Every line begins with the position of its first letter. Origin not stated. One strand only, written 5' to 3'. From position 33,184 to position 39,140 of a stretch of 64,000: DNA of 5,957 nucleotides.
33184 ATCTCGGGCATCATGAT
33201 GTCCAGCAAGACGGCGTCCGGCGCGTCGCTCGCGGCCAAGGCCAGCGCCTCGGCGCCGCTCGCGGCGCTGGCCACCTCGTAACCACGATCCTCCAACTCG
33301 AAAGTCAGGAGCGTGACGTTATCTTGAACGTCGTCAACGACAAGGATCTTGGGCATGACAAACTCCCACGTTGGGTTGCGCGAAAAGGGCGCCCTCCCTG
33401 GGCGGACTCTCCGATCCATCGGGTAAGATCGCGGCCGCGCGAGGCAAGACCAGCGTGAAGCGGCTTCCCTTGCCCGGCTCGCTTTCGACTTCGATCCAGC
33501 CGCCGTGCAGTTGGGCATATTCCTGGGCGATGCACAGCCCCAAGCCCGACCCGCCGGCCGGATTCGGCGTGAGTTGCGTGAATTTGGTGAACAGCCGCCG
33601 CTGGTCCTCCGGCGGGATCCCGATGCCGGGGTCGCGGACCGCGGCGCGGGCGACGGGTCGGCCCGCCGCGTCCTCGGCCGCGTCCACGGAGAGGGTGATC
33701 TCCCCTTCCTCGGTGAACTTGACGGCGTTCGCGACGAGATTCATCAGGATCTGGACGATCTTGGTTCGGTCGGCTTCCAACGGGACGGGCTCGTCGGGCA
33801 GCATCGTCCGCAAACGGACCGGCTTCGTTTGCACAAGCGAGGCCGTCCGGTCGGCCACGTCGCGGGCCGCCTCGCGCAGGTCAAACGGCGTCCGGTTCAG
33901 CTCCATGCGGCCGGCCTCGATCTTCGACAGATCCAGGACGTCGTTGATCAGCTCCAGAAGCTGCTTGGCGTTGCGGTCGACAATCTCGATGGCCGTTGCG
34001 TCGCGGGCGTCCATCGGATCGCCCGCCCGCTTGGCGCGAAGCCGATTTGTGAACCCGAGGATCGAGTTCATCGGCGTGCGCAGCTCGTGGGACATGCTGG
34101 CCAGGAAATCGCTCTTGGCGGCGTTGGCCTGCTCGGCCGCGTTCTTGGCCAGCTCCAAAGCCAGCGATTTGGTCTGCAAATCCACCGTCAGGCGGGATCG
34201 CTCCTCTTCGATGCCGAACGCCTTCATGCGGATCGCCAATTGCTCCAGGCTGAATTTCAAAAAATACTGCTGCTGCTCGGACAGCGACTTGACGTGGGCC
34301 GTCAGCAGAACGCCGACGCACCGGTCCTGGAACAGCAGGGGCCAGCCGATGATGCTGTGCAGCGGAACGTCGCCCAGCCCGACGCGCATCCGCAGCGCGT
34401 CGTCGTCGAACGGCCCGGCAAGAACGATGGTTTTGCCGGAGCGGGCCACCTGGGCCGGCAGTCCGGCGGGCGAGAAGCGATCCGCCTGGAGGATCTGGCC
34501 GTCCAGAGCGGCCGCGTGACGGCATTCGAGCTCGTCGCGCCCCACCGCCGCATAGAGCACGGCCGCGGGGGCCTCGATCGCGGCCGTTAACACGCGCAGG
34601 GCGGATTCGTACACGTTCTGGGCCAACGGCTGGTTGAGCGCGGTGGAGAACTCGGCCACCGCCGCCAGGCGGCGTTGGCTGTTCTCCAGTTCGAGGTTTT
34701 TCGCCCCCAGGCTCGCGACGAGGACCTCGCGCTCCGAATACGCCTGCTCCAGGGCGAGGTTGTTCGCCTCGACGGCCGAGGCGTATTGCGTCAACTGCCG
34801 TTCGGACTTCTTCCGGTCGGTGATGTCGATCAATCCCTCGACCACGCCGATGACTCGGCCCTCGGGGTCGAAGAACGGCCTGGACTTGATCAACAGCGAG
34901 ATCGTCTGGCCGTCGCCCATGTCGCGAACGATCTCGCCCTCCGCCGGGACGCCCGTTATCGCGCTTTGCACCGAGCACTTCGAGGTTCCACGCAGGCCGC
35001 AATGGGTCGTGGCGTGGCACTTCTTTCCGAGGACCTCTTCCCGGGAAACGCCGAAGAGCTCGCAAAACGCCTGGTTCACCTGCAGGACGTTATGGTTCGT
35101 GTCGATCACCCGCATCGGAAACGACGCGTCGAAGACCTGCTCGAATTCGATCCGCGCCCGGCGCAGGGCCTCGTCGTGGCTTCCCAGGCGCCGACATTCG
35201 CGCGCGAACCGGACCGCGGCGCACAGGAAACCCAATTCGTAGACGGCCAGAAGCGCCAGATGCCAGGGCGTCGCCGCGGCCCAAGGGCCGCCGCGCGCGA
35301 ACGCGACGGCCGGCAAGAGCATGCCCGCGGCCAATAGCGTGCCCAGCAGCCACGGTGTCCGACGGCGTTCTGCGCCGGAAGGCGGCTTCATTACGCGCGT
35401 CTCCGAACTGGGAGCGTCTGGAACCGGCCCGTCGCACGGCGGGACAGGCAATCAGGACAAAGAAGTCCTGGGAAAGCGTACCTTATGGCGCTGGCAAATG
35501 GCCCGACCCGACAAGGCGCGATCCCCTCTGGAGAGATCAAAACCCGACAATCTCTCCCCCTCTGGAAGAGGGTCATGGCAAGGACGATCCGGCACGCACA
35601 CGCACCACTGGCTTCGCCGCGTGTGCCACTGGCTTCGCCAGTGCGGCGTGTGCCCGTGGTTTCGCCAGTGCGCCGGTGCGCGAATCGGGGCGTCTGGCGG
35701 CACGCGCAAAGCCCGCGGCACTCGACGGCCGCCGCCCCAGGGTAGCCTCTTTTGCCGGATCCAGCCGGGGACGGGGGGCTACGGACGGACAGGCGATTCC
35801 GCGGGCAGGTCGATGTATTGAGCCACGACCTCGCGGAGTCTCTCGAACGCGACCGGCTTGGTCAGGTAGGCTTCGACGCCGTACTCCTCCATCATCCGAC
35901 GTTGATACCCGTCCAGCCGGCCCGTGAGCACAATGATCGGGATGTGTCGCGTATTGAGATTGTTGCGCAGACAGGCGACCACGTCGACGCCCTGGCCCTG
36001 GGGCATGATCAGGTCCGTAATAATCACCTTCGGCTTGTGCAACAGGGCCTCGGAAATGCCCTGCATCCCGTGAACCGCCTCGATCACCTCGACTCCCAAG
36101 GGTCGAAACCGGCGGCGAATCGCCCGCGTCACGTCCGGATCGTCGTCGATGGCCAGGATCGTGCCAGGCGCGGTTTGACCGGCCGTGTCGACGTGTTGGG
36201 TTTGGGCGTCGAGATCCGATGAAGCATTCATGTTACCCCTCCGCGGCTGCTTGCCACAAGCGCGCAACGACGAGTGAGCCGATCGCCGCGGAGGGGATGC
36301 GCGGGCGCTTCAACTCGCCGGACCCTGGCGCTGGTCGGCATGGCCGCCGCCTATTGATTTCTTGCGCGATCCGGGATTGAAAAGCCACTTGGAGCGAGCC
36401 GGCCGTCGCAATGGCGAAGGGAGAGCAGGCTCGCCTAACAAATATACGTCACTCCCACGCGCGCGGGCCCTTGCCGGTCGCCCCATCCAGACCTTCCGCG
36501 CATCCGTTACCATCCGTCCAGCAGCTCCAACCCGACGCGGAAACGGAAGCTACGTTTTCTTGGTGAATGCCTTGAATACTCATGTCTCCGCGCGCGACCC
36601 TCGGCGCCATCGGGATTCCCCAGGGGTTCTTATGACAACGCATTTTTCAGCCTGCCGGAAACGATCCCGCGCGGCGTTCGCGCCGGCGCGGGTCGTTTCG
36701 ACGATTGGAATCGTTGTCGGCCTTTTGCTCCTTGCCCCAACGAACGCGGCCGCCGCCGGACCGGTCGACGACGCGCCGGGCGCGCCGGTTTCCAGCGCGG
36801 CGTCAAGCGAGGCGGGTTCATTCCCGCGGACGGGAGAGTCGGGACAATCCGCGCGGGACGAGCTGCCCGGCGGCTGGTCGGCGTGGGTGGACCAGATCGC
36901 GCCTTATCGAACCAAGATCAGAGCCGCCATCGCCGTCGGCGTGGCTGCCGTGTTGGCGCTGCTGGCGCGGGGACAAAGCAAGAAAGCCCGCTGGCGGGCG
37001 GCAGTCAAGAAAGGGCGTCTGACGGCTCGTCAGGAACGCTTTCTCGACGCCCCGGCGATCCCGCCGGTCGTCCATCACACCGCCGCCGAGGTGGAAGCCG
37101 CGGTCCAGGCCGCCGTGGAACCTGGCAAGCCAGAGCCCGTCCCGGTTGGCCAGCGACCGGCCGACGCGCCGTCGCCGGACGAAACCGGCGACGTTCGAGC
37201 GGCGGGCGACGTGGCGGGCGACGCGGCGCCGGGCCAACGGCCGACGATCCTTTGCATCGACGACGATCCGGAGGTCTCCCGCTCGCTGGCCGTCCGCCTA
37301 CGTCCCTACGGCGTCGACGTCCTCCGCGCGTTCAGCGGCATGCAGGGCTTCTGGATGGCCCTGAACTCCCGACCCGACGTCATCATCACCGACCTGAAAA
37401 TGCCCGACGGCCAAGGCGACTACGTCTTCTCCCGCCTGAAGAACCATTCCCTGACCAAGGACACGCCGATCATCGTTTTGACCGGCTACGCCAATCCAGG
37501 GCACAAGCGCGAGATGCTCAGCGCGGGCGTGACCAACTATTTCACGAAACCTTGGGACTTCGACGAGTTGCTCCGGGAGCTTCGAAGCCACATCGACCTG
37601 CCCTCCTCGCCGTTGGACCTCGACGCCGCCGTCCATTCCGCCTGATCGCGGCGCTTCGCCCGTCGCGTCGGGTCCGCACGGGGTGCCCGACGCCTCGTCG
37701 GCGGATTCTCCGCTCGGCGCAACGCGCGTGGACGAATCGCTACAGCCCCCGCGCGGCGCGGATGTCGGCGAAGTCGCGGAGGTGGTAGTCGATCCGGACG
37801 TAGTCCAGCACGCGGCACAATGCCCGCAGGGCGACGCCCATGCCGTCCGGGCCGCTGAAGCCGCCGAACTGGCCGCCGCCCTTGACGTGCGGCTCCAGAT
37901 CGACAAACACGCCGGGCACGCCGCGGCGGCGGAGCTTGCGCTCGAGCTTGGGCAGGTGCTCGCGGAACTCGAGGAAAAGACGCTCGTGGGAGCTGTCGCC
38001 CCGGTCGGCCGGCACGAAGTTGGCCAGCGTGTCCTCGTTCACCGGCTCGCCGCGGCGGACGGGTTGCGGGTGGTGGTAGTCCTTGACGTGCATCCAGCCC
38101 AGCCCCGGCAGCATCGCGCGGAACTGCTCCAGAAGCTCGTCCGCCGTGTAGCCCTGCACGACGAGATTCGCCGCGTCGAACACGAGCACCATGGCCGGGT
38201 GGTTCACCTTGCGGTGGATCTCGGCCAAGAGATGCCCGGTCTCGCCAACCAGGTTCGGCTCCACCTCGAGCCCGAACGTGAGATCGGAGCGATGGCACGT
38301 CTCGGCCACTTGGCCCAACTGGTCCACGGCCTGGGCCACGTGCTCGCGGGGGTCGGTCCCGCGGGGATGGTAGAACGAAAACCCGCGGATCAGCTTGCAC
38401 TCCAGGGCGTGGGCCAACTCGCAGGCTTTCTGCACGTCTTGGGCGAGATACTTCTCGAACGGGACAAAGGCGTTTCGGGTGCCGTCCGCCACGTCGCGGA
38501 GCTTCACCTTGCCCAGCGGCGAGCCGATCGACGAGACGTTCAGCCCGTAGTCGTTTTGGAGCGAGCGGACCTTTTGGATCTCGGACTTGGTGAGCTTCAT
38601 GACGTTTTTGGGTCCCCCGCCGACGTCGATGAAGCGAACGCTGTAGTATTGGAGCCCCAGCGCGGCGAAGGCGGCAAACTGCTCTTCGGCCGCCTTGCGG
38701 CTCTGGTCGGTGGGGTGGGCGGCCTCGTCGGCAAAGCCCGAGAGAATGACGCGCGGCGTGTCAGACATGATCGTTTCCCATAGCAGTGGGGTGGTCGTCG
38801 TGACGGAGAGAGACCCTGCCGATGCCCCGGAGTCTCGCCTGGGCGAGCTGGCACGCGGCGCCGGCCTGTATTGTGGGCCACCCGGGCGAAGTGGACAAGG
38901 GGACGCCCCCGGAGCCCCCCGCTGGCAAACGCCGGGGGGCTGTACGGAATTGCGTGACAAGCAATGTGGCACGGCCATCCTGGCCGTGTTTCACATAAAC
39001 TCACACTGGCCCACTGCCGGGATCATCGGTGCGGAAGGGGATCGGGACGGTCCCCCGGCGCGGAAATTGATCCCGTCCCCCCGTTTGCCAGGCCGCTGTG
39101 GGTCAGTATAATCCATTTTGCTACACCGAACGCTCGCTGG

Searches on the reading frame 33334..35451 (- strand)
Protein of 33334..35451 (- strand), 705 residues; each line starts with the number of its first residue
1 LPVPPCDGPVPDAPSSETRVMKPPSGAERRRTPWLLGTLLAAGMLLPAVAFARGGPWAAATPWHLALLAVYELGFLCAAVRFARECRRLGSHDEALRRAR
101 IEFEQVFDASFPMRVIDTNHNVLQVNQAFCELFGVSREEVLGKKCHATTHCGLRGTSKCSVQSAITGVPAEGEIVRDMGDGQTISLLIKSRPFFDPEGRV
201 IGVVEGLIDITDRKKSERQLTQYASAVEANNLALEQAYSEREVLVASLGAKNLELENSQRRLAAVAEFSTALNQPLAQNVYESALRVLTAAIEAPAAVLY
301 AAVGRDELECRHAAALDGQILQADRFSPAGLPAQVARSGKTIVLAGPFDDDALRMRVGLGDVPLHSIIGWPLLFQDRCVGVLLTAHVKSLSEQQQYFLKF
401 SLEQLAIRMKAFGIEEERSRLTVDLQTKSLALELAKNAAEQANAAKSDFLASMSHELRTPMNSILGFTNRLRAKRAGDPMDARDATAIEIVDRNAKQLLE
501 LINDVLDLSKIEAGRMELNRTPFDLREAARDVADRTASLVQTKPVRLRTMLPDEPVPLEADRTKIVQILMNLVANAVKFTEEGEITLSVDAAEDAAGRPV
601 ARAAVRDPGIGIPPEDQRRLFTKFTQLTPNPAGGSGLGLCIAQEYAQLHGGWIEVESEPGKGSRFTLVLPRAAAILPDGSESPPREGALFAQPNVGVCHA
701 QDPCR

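Call 54: search_protein_families(library=pfam, proteins=[window:33334-35451:-], max_evalue=0.0001)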
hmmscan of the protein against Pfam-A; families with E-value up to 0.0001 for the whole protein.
window:33334-35451:- (705 aa): 9 families
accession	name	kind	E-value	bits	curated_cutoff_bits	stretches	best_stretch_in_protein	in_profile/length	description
PF02518.31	HATPase_c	-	2.8e-27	95.8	26.4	1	561-671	2-109/111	Histidine kinase-, DNA gyrase B-, and HSP90-like ATPase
PF00512.31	HisKA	-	3.5e-19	69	26.9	1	445-514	1-66/66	His Kinase A (phospho-acceptor) domain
PF13426.13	PAS_9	-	9.1e-13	48.8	27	1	115-212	6-103/103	PAS domain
PF08448.16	PAS_4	-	1.6e-12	48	23.1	1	111-214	6-109/110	PAS fold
PF00989.32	PAS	-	7.7e-11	42.4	22.6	1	110-210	11-113/113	PAS fold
PF13185.12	GAF_2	-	8.8e-09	36.1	28.6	1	285-407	9-133/136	GAF domain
PF01590.32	GAF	-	4.3e-07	31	22.4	1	280-408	5-132/133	GAF domain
PF08447.18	PAS_3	-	1.7e-05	25.4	25.6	1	123-204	2-86/89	PAS fold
PF13188.13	PAS_8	-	2.9e-05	24.2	21.8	1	109-146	10-44/65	PAS domain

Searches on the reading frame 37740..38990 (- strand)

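Call 54: search_protein_families(library=pfam, proteins=[window:37740-38990:-], max_evalue=0.0001)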
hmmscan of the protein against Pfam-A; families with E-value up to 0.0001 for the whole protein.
window:37740-38990:- (416 aa): 1 family
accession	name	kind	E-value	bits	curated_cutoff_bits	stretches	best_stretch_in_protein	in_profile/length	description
PF01261.30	AP_endonuc_2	-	4.6e-22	79.4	31.1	1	106-366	2-228/249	Xylose isomerase-like TIM barrel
